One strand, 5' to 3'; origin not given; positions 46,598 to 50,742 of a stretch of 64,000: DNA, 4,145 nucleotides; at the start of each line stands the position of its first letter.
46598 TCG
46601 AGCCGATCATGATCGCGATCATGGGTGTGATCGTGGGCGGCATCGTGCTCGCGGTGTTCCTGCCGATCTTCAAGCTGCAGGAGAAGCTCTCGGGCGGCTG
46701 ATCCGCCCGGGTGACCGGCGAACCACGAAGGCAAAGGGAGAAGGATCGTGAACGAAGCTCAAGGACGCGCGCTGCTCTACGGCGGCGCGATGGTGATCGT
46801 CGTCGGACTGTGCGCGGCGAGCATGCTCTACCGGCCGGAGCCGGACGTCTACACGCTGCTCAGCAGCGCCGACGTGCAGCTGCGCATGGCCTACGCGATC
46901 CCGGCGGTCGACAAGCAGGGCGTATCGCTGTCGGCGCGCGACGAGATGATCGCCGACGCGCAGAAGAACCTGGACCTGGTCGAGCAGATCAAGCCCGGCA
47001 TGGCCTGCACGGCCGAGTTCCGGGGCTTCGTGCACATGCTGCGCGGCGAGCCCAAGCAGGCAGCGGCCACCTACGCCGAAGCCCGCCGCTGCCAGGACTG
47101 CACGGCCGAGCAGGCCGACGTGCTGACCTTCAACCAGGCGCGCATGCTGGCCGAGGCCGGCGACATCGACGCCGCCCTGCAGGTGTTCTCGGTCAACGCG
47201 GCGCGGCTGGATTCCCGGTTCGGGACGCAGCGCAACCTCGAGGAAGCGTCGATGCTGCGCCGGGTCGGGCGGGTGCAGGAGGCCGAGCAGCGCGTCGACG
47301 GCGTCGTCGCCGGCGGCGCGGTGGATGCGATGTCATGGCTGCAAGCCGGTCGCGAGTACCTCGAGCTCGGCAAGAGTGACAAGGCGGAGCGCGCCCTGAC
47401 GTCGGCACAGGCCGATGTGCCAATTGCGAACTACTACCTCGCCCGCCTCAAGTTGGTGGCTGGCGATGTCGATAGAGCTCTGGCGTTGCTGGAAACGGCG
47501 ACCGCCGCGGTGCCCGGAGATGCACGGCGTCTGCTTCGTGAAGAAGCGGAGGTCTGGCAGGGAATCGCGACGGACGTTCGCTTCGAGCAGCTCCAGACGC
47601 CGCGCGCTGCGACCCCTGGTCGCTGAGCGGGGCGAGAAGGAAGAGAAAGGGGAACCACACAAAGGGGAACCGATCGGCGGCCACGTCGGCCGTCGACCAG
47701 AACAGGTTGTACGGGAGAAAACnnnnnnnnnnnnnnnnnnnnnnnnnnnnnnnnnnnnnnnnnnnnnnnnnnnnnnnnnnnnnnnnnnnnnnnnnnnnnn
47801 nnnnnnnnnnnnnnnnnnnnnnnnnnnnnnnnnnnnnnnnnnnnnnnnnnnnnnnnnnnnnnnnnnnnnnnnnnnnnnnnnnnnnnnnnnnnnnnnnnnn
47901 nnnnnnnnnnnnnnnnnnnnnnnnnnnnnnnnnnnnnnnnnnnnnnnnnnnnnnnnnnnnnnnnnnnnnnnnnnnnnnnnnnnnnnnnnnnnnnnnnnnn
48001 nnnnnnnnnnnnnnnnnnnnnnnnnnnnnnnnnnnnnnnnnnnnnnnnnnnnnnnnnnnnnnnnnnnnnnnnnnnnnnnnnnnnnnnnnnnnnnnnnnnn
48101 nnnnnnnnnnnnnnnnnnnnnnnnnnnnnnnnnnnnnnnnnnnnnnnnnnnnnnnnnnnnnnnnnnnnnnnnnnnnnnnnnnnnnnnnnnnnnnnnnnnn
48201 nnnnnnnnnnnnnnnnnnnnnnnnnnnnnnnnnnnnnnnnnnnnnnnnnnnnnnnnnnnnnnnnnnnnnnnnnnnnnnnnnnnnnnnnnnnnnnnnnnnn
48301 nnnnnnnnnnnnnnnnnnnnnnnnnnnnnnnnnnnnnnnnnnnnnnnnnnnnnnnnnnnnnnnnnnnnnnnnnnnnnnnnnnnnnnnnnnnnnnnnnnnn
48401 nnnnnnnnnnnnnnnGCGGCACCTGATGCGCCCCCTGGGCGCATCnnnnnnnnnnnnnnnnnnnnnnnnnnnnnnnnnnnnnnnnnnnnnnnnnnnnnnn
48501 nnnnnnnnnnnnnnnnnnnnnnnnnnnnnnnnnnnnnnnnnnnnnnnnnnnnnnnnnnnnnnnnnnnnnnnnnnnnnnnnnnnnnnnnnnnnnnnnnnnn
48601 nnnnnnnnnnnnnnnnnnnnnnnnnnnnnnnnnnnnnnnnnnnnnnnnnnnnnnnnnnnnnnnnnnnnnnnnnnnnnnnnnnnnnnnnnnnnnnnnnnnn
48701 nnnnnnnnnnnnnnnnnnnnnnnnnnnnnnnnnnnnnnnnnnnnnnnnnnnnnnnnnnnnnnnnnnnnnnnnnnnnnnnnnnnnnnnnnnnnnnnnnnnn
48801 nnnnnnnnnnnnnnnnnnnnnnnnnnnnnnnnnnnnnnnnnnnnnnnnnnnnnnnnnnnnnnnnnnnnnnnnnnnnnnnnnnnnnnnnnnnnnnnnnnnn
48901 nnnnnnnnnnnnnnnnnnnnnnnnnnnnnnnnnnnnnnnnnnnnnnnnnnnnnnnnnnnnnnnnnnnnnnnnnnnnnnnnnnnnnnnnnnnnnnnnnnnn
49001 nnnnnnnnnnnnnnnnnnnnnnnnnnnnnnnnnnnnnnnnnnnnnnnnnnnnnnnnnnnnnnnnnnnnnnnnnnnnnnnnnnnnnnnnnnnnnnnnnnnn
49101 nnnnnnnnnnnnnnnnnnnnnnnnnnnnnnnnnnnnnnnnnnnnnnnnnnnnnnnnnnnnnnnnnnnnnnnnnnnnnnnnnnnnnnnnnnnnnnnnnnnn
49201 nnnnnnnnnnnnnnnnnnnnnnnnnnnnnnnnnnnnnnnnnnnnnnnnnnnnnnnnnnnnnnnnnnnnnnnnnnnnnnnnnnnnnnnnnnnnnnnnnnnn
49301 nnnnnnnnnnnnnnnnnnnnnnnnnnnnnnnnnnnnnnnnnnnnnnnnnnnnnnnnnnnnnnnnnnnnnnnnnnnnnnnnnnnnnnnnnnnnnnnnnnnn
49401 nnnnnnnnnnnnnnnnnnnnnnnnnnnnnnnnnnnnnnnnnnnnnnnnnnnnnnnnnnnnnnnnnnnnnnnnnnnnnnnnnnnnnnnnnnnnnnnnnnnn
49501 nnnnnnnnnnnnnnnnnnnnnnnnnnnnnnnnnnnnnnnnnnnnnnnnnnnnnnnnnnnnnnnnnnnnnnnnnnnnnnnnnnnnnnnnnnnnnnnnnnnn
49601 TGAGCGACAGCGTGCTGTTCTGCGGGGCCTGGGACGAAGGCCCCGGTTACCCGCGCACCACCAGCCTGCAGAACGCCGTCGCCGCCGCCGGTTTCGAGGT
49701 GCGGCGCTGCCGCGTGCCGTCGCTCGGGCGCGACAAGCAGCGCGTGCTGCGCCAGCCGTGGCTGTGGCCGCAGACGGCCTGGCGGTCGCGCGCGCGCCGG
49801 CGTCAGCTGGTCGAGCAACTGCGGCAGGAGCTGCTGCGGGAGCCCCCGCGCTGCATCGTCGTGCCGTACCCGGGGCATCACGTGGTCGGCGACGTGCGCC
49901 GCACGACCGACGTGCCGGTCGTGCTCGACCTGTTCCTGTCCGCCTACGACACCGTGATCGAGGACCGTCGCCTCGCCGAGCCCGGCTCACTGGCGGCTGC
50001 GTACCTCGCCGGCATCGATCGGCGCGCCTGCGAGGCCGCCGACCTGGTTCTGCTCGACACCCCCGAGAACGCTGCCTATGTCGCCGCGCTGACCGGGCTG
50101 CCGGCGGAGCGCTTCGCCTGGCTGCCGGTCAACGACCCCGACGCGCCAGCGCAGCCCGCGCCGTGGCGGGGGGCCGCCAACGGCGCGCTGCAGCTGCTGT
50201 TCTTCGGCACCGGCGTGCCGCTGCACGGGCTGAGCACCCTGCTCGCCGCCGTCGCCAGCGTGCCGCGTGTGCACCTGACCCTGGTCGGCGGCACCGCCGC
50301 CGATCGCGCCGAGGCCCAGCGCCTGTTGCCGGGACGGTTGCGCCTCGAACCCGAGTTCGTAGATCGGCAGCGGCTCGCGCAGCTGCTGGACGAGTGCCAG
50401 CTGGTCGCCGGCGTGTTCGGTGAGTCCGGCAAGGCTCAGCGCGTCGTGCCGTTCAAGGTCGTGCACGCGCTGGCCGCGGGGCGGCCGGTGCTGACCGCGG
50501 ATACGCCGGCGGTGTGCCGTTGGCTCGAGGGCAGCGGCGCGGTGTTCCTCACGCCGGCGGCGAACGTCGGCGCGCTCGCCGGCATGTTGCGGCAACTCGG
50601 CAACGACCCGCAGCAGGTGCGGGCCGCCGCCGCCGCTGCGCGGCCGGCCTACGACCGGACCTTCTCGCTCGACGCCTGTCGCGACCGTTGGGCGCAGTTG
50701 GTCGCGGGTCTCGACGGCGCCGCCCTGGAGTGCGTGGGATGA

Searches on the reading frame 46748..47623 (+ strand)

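Call 12: search_protein_families(library=pfam, proteins=[window:46748-47623:+], max_evalue=0.01)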
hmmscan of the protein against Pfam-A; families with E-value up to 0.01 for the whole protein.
window:46748-47623:+ (292 aa): 12 families
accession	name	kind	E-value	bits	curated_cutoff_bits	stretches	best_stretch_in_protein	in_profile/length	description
PF13432.12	TPR_16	-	6.3e-09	36.6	32.7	1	198-259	1-65/65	Tetratricopeptide repeat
PF13428.12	TPR_14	-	6.1e-08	33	23.5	1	227-263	3-39/44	Tetratricopeptide repeat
PF07719.23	TPR_2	-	8.1e-08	32.3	27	0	227-257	3-33/34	Tetratricopeptide repeat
PF07721.20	TPR_4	-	1.8e-07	31.6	27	0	127-146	4-23/26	Tetratricopeptide repeat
PF13424.12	TPR_12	-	8.3e-06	26.3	30.1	0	85-147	2-68/77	Tetratricopeptide repeat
PF14559.12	TPR_19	-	9.1e-06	26.4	25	1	205-260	2-60/68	Tetratricopeptide repeat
PF23300.3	HEAT_Nup120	-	0.00021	21.6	29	0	215-264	16-65/170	Nucleoporin Nup120, HEAT repeats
PF09976.15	TPR_21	-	0.001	19.2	25.5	0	175-253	57-141/193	Tetratricopeptide repeat-like domain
PF13431.12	TPR_17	-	0.0011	19.5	24.4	0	193-214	12-33/34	Tetratricopeptide repeat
PF13174.12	TPR_6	-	0.0034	18.4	26.3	0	227-253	2-28/33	Tetratricopeptide repeat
PF00515.34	TPR_1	-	0.0038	17.4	27.8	0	196-220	3-27/34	Tetratricopeptide repeat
PF25058.1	ARM_TT21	-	0.0065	16.9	27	0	96-146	67-116/155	Tetratricopeptide repeat protein 21 ARM repeat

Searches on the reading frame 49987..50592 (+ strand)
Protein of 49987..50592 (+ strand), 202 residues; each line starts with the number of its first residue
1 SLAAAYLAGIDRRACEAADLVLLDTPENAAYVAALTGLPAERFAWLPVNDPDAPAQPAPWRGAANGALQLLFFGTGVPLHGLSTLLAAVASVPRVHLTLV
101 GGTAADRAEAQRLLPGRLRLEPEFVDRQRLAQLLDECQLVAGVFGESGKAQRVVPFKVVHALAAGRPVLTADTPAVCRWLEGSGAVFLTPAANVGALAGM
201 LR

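Call 63: search_protein_families(library=pfam, proteins=[window:49987-50592:+], max_evalue=5)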
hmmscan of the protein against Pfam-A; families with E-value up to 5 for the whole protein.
window:49987-50592:+ (202 aa): 3 families
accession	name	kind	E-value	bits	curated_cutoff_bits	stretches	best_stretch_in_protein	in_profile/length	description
PF13692.12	Glyco_trans_1_4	-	5.5e-08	33.6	27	1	69-198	3-133/142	Glycosyl transferases group 1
PF00534.26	Glycos_transf_1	-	0.019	14.9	26.4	1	67-198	15-149/172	Glycosyl transferases group 1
PF13524.12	Glyco_trans_1_2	-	0.059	13.8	25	1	85-191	5-101/144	Glycosyl transferase-like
